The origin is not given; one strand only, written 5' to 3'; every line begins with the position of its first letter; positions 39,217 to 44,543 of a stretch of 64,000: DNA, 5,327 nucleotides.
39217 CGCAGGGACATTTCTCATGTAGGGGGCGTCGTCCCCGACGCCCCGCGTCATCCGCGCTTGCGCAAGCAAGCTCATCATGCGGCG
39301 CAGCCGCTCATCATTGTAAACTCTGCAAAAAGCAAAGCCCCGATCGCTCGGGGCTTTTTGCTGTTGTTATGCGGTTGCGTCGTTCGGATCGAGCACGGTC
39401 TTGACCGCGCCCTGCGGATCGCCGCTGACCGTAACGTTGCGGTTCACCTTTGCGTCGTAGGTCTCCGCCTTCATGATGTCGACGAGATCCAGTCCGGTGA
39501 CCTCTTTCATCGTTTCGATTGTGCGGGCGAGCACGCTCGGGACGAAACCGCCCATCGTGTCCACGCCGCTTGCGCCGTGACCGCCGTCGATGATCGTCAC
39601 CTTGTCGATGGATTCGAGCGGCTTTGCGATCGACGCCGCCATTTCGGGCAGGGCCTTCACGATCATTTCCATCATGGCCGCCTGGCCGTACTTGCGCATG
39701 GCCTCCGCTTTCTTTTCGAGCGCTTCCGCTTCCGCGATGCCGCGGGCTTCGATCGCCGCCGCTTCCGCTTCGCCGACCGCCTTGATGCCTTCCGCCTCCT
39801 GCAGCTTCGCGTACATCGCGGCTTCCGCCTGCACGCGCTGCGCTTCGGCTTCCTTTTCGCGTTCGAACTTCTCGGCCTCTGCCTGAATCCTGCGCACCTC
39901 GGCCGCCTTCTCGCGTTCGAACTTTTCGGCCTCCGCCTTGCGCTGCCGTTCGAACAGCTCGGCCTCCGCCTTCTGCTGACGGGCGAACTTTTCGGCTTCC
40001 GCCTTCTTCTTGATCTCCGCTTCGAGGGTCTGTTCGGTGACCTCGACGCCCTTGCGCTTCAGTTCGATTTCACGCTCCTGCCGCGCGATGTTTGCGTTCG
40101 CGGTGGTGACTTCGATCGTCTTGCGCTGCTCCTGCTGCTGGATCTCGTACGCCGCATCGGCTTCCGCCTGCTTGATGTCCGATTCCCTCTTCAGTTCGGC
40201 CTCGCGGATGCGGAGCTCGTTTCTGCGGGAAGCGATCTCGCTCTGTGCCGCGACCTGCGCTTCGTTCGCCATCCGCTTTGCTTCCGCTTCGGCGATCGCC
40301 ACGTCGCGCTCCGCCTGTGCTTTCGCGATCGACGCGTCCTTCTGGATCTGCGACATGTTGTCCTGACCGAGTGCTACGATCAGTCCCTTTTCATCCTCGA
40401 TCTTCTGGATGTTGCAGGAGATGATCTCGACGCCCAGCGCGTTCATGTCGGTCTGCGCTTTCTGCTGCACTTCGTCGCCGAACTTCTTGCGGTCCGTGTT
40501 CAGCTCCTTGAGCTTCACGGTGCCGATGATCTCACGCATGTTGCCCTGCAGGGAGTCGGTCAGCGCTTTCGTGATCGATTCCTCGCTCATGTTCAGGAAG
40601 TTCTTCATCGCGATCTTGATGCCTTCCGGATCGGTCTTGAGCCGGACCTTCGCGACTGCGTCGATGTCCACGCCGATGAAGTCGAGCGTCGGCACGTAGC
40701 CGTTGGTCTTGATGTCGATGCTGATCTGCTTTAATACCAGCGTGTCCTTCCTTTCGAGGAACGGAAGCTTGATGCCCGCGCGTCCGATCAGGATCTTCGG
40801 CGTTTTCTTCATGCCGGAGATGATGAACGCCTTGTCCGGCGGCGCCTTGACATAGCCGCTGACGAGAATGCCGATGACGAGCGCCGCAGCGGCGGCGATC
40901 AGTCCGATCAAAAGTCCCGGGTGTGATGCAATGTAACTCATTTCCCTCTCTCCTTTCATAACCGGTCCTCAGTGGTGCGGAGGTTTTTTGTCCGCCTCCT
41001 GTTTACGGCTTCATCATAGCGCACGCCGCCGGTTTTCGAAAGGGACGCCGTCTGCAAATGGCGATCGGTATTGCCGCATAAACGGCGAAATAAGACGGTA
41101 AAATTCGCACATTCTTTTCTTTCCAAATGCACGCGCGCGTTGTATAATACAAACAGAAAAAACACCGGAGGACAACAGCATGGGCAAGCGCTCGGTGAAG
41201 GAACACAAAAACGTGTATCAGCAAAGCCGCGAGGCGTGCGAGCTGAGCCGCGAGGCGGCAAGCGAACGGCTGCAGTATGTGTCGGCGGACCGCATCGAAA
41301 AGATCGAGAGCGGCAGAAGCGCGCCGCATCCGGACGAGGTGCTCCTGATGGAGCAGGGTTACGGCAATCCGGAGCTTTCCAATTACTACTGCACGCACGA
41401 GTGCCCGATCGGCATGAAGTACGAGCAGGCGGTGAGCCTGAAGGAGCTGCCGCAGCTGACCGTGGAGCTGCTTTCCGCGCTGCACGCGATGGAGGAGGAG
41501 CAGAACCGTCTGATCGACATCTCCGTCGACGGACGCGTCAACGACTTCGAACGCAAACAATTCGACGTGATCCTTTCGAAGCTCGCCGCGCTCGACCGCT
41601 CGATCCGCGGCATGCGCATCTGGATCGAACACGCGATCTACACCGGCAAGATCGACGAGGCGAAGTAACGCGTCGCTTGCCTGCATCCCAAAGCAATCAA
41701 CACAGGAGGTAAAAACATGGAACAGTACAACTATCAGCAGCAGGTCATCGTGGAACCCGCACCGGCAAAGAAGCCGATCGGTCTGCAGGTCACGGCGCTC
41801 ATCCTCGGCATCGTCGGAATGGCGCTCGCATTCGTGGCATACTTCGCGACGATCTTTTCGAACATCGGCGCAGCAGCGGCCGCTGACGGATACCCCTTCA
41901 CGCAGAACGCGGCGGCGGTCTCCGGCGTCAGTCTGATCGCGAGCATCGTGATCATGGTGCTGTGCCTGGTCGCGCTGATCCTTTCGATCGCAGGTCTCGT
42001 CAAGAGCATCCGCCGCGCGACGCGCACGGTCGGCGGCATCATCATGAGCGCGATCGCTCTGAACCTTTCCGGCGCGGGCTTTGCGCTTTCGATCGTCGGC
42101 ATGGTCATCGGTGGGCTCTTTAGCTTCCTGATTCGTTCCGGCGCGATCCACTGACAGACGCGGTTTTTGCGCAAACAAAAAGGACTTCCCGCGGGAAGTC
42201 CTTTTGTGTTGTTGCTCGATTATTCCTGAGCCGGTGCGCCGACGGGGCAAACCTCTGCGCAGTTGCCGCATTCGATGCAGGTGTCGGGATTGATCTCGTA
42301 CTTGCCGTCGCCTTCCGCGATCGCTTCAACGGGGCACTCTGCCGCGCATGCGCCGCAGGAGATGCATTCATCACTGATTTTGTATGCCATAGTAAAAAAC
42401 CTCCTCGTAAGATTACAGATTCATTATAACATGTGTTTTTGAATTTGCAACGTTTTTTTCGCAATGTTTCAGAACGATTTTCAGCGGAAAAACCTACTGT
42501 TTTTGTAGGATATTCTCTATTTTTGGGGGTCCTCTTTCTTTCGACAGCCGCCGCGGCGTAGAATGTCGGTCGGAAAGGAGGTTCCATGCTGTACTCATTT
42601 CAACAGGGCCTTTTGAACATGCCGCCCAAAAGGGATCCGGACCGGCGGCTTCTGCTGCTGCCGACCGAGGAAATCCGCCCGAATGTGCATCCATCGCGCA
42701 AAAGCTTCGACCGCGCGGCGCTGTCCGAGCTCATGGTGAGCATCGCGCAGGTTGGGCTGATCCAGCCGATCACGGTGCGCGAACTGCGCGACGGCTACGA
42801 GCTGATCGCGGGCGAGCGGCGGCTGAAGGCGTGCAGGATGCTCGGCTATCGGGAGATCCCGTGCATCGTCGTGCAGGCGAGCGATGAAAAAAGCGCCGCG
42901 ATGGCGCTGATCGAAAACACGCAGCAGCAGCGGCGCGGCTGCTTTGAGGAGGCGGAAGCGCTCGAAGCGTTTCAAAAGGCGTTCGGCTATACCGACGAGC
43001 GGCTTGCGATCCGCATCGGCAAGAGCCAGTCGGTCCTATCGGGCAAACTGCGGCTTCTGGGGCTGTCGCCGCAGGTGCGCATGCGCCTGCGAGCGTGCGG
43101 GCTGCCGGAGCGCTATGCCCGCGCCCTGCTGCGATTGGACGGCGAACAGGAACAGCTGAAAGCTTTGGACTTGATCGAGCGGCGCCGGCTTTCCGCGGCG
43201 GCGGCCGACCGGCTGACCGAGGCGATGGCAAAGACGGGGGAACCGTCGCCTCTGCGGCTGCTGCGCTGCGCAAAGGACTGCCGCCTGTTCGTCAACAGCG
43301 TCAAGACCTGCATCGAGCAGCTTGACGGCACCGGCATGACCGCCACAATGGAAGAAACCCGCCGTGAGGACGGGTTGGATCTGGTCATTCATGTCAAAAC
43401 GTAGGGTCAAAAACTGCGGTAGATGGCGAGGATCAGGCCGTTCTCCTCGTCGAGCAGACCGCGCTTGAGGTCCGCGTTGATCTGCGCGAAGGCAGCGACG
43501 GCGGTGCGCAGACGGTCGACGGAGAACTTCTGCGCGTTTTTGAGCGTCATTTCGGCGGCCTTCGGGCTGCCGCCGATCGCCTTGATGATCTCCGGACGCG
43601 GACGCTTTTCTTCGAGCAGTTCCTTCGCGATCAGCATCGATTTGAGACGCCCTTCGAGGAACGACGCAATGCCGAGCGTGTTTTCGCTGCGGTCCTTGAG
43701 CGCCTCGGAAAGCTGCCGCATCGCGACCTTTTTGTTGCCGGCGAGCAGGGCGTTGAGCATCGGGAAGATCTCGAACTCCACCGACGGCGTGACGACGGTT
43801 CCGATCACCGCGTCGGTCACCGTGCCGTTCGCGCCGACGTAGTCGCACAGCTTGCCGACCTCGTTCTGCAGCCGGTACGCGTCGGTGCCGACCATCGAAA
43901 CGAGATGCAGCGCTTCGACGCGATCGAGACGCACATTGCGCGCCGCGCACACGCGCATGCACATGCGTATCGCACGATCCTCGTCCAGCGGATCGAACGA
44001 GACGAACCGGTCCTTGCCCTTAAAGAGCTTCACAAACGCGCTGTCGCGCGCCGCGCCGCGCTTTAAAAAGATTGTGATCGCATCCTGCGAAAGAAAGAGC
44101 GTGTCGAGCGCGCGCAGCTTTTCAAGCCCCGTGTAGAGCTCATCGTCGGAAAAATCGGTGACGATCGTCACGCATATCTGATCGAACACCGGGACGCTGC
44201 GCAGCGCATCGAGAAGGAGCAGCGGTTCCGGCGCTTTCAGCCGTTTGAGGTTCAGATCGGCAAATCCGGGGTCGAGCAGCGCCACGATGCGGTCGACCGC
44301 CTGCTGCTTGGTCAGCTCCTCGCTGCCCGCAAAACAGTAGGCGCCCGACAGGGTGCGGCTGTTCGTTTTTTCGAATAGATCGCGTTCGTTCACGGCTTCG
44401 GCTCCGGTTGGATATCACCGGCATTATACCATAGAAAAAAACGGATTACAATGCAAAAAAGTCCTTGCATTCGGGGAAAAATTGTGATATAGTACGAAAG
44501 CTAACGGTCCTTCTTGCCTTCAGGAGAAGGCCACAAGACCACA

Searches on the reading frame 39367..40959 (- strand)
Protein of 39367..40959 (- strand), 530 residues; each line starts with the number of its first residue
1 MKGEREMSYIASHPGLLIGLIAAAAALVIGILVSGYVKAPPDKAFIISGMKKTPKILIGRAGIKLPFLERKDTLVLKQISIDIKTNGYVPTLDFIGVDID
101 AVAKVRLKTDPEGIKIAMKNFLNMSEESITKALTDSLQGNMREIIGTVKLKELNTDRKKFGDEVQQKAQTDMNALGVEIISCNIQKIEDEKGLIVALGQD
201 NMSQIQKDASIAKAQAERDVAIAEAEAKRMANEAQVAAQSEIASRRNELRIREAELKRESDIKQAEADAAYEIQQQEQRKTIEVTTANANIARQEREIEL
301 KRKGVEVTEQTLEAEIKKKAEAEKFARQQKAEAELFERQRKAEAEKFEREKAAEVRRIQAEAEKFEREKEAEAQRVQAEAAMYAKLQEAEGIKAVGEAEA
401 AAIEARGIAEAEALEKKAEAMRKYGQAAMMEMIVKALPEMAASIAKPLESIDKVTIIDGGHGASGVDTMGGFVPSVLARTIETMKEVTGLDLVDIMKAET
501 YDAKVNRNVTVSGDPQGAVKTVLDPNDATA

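Call 7: search_protein_families(library=pfam, proteins=[window:39367-40959:-])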
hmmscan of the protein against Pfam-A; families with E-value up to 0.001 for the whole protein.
window:39367-40959:- (530 aa): 2 families
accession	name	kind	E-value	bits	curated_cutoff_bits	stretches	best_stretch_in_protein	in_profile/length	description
PF01145.31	Band_7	-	7.1e-22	78.7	23.6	1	40-217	4-175/176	SPFH domain / Band 7 family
PF15975.10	Flot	-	9.1e-08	32.7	27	1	389-471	4-92/124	Flotillin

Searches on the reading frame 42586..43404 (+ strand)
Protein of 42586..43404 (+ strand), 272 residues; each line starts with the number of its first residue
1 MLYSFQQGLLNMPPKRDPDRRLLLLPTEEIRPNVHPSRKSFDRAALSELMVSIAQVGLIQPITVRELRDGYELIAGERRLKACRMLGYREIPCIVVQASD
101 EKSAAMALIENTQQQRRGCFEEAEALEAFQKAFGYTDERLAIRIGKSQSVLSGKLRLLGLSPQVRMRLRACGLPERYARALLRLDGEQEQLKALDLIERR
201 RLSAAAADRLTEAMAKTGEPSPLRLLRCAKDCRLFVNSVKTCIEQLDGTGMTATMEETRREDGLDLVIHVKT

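Call 7: search_protein_families(library=pfam, proteins=[window:42586-43404:+])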
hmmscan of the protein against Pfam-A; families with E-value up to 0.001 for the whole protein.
window:42586-43404:+ (272 aa): 2 families
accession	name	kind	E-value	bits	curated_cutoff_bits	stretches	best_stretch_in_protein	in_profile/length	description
PF02195.25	ParB_N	-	4.1e-24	84.9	26.3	1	23-113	4-95/95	ParB N-terminal domain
PF17762.8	HTH_ParB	-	1.7e-19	70.3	22.6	1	120-214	6-100/102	ParB HTH domain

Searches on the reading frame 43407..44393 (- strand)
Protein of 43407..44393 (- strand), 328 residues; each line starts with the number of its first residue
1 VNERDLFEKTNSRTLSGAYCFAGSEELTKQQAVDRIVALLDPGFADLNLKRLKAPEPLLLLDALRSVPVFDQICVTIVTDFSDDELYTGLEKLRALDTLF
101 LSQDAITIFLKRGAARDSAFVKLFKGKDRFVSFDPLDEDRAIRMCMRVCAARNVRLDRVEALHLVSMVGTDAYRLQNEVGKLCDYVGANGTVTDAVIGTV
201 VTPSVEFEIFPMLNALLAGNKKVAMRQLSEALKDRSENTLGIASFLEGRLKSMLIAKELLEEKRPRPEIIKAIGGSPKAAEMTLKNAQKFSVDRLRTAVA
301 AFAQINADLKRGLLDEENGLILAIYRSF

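Call 7: search_protein_families(library=pfam, proteins=[window:43407-44393:-])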
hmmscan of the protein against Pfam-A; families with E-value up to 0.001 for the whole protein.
window:43407-44393:- (328 aa): 1 family
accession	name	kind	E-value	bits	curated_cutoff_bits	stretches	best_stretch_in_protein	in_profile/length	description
PF21694.2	DNA_pol3_delta_C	-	4.2e-15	56.2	27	1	208-325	3-119/121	DNA polymerase III delta subunit, C-terminal domain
